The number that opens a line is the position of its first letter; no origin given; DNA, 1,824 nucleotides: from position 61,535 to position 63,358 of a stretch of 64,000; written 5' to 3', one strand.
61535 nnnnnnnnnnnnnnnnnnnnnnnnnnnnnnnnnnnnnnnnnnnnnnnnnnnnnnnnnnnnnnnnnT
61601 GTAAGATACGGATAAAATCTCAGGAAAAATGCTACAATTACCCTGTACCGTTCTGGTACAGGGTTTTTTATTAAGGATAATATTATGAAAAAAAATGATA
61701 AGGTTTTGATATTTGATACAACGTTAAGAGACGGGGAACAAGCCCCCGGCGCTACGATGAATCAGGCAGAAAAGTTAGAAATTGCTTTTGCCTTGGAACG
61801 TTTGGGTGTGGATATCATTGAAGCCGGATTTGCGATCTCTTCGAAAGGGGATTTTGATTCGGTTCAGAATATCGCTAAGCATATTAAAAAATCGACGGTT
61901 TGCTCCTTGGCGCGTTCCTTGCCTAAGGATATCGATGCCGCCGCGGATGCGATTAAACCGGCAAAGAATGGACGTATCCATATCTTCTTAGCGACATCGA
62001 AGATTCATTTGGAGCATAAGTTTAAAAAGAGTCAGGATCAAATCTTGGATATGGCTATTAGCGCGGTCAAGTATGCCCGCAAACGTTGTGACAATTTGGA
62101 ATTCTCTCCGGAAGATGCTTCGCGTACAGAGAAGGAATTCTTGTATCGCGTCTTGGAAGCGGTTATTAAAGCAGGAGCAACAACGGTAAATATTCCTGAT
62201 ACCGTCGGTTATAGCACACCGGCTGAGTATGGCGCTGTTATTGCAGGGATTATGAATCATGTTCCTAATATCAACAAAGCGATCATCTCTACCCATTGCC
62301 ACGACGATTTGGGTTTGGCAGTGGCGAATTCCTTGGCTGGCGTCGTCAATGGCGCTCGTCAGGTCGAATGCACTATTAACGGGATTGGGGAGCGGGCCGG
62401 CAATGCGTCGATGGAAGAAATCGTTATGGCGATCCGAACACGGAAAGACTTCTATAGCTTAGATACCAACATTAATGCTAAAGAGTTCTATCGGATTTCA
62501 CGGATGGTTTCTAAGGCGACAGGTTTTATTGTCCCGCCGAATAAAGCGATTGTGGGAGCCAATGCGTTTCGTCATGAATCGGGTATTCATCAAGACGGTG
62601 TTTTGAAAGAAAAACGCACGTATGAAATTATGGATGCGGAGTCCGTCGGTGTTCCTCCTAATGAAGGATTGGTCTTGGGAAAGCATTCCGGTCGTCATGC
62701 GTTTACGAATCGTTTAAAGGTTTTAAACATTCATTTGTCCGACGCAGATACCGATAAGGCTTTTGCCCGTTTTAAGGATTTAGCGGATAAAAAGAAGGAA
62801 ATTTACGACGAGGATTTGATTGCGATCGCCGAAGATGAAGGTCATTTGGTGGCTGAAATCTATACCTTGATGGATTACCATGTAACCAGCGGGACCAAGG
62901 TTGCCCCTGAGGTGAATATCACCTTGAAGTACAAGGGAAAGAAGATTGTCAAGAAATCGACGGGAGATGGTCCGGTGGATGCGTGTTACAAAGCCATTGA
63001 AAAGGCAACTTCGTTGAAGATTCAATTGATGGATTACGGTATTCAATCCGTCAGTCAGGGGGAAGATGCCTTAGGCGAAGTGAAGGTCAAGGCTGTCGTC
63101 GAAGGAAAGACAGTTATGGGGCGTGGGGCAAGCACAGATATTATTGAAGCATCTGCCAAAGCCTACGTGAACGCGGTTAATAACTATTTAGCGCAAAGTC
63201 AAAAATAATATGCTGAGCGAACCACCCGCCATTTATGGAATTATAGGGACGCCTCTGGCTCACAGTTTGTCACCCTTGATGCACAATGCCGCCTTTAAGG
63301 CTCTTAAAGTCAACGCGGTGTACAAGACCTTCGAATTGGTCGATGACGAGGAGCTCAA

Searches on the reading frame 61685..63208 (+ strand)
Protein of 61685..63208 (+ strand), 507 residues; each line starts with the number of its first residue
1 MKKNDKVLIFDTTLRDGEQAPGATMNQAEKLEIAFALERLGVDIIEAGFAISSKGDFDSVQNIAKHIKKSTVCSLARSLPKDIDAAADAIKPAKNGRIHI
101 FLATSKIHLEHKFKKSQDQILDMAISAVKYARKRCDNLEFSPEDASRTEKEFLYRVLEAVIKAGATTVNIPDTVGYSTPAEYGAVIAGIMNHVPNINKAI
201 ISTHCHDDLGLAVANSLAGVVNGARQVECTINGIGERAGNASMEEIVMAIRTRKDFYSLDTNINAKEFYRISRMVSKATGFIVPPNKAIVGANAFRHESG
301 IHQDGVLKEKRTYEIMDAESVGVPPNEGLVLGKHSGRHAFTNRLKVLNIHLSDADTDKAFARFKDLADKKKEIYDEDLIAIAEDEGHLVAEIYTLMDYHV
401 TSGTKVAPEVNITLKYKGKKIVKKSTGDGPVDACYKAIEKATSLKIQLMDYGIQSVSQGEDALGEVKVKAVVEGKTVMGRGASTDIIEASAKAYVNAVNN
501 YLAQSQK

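Call 10: search_protein_families(library=pfam, proteins=[window:61685-63208:+], max_evalue=0.0001)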
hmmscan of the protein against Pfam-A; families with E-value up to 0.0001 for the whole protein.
window:61685-63208:+ (507 aa): 3 families
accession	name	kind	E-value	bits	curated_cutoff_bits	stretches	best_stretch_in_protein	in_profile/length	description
PF00682.25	HMGL-like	-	1.3e-97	326.7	29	1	7-275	2-260/260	HMGL-like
PF08502.15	LeuA_dimer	-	5e-37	127.2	24.9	1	372-502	1-131/131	LeuA allosteric (dimerisation) domain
PF22617.1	HCS_D2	-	5.6e-28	97.6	27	1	289-371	1-82/82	Homocitrate synthase post-HMGL domain-like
